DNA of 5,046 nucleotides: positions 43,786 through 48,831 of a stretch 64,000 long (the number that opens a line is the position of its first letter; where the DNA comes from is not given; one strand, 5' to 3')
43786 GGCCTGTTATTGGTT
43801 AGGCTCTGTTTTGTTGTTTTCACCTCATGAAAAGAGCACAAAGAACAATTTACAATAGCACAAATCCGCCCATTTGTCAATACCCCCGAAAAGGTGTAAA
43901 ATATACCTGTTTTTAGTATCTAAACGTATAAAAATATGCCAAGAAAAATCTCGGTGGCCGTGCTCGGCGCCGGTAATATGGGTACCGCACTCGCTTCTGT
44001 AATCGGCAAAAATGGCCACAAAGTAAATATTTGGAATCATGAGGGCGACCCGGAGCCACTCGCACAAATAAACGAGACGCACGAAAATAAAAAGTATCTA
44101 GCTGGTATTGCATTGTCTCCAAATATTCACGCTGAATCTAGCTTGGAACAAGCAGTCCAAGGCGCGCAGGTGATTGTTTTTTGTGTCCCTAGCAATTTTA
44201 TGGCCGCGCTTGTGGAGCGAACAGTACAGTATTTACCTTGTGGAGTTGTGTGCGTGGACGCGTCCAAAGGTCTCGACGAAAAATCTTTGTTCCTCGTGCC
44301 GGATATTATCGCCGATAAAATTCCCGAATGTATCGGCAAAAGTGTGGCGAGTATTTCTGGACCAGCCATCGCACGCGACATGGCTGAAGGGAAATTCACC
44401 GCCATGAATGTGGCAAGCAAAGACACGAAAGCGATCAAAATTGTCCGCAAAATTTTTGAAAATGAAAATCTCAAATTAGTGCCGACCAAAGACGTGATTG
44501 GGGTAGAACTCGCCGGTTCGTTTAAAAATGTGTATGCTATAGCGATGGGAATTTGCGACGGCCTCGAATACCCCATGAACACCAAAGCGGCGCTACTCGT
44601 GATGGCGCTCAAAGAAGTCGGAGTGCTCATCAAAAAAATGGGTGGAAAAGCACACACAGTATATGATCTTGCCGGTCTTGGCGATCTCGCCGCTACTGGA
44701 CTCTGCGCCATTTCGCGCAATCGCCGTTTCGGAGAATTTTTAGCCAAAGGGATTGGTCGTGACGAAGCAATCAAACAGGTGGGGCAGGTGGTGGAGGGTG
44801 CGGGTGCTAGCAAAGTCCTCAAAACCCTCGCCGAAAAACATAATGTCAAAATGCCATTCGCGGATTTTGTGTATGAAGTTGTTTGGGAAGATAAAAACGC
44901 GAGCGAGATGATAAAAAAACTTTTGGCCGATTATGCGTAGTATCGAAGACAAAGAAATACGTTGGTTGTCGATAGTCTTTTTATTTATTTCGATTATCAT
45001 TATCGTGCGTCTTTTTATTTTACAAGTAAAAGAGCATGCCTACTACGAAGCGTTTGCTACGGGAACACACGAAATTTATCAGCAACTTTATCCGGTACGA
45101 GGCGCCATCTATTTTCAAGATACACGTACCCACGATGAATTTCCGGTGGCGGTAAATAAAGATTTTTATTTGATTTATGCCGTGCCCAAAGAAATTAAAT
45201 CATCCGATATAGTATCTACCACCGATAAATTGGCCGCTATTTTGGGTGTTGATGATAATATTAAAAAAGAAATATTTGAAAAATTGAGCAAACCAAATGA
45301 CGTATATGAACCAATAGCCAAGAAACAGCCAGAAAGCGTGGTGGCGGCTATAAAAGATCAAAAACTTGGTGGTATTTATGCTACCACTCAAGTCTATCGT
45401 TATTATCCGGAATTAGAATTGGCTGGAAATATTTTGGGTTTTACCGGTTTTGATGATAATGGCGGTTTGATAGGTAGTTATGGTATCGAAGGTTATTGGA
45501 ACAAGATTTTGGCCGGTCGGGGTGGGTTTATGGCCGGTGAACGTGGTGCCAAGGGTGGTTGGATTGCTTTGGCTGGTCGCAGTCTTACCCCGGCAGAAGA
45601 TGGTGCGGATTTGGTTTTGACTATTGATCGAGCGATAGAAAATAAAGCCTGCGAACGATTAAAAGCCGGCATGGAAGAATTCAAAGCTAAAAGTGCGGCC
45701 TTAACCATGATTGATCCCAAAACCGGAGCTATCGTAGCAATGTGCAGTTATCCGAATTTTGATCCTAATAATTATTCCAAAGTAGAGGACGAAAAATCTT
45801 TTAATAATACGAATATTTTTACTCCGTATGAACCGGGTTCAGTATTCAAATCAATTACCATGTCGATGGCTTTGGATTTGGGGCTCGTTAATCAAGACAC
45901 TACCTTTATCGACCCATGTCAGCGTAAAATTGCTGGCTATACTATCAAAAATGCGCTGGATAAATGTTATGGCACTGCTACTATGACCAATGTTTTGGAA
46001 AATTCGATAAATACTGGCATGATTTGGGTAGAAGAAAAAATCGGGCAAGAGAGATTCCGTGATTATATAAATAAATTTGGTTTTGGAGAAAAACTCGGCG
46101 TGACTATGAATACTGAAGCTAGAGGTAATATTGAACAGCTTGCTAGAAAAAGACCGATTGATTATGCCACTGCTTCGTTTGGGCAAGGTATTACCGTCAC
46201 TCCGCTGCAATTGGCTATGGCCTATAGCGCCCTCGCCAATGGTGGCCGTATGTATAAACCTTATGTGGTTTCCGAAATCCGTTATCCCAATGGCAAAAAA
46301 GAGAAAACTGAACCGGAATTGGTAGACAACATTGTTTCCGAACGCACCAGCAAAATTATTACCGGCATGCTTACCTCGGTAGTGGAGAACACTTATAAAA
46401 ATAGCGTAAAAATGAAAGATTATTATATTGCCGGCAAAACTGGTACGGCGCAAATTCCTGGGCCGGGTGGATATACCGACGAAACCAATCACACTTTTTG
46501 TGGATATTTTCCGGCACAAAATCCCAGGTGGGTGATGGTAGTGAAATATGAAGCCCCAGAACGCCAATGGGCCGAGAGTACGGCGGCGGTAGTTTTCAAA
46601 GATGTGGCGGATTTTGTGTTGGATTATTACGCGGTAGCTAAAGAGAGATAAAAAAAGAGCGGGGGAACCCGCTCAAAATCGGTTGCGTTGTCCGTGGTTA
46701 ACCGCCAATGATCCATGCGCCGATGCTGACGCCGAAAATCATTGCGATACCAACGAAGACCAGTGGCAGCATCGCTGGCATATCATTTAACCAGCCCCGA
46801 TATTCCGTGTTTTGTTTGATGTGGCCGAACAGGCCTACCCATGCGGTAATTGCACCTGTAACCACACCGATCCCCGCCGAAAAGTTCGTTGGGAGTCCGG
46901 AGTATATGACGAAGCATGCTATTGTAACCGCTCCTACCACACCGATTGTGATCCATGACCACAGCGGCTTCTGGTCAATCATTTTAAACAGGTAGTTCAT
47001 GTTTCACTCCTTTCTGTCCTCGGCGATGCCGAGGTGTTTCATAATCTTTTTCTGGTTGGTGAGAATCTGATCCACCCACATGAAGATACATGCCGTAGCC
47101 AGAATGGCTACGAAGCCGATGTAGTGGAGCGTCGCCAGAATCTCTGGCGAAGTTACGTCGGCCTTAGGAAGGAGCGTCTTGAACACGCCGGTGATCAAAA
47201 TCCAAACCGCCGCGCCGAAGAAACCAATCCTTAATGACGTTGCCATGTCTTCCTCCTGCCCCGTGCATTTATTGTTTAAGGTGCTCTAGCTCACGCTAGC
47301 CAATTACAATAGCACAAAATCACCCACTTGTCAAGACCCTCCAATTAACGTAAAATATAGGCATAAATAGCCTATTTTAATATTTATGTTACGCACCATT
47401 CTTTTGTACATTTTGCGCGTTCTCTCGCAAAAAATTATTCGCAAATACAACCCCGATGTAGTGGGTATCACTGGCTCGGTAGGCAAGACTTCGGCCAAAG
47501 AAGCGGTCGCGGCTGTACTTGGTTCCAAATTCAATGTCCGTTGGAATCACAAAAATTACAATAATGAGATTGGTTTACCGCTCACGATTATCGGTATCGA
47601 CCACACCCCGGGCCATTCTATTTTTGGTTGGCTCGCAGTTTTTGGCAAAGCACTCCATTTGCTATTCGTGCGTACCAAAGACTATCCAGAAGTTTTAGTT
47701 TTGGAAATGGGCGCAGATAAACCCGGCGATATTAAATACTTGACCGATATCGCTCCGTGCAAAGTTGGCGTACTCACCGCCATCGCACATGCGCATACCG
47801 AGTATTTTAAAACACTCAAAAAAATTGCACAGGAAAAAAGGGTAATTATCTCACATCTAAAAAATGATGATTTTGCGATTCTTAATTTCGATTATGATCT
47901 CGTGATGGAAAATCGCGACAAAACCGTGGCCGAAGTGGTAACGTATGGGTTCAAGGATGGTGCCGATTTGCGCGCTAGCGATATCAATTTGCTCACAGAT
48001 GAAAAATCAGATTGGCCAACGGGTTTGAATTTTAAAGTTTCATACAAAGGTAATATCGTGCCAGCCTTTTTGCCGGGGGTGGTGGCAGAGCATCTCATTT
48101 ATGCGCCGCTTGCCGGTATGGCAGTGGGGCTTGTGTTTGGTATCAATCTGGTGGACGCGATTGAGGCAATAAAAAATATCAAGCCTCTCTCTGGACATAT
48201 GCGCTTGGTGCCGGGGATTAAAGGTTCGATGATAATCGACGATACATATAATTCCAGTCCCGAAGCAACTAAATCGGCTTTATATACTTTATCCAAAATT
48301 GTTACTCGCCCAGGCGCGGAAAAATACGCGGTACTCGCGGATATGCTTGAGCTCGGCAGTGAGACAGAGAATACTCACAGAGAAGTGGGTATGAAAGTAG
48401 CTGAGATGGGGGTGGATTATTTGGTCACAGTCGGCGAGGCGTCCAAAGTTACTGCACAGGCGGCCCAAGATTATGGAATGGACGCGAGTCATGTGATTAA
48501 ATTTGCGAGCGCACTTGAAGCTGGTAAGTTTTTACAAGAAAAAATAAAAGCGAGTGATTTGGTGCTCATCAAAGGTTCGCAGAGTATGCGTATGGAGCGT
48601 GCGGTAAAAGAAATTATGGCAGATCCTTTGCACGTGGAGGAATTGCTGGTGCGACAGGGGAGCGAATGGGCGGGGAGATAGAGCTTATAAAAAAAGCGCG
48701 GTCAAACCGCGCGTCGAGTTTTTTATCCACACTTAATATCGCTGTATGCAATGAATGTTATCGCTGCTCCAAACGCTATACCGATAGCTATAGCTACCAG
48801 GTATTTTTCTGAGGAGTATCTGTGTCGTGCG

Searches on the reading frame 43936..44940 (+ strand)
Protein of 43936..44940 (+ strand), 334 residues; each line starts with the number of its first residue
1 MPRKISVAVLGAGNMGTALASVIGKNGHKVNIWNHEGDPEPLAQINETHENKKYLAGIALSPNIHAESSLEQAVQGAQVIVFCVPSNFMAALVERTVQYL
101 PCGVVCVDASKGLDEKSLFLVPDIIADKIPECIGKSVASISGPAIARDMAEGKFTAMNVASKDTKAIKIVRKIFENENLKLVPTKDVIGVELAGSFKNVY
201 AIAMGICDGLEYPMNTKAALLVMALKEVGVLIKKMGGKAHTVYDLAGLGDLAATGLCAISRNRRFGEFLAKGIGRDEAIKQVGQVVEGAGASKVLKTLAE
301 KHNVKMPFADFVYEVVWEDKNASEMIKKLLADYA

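Call 33: search_protein_families(library=pfam, proteins=[window:43936-44940:+], max_evalue=0.001)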
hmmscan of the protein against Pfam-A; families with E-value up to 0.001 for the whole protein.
window:43936-44940:+ (334 aa): 6 families
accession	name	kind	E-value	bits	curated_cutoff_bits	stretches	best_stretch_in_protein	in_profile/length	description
PF07479.19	NAD_Gly3P_dh_C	-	1.4e-43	149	25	1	186-327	1-142/142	NAD-dependent glycerol-3-phosphate dehydrogenase C-terminus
PF01210.29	NAD_Gly3P_dh_N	-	4.3e-42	144.2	23.1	1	7-166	2-157/158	NAD-dependent glycerol-3-phosphate dehydrogenase N-terminus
PF20618.3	GPD_NAD_C_bact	-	3.5e-17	63.2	27.6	1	246-311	1-65/66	Bacterial GPD, NAD-dependent C-terminal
PF03807.23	F420_oxidored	-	2.3e-10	41.3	21.6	1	7-110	2-92/94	NADP oxidoreductase coenzyme F420-dependent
PF03446.21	NAD_binding_2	-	3.9e-08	33.9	21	1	7-110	2-93/161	NAD binding domain of 6-phosphogluconate dehydrogenase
PF02737.24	3HCDH_N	-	0.00019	21.8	22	1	6-49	1-42/180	3-hydroxyacyl-CoA dehydrogenase, NAD binding domain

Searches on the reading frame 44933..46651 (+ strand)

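Call 33: search_protein_families(library=pfam, proteins=[window:44933-46651:+], max_evalue=0.001)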
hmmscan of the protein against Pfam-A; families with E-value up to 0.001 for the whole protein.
window:44933-46651:+ (572 aa): 2 families
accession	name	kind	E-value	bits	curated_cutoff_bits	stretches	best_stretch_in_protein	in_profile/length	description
PF00905.27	Transpeptidase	-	2.6e-73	247.3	22.1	1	257-558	3-297/299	Penicillin binding protein transpeptidase domain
PF03717.20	PBP_dimer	-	6.9e-14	53.1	24.4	1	53-208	3-173/180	Penicillin-binding Protein dimerisation domain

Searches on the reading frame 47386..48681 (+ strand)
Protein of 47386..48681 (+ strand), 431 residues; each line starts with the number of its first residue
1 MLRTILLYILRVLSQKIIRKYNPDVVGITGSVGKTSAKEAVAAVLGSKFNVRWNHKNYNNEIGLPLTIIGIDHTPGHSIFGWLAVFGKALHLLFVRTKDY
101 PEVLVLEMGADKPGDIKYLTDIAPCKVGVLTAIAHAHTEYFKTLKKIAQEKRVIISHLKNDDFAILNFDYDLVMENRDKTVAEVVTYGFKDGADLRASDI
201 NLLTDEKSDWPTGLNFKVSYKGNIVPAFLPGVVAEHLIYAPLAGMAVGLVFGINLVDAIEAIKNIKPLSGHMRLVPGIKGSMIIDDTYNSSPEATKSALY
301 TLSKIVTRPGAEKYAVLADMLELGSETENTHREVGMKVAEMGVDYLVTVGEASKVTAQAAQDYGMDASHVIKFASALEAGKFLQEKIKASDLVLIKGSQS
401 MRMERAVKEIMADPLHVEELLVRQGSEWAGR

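Call 33: search_protein_families(library=pfam, proteins=[window:47386-48681:+], max_evalue=0.001)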
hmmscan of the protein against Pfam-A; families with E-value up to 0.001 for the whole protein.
window:47386-48681:+ (431 aa): 3 families
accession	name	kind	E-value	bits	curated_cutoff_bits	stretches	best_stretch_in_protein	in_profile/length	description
PF08245.18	Mur_ligase_M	-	2.5e-28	99.9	24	2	96-208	52-167/200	Mur ligase middle domain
PF02875.26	Mur_ligase_C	-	7e-15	56.4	28.4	1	272-398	3-126/127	Mur ligase, glutamate ligase domain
PF12053.14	Par3_HAL_N_term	-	0.00049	20.7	21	0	122-182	13-77/83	N-terminal of Par3 and HAL proteins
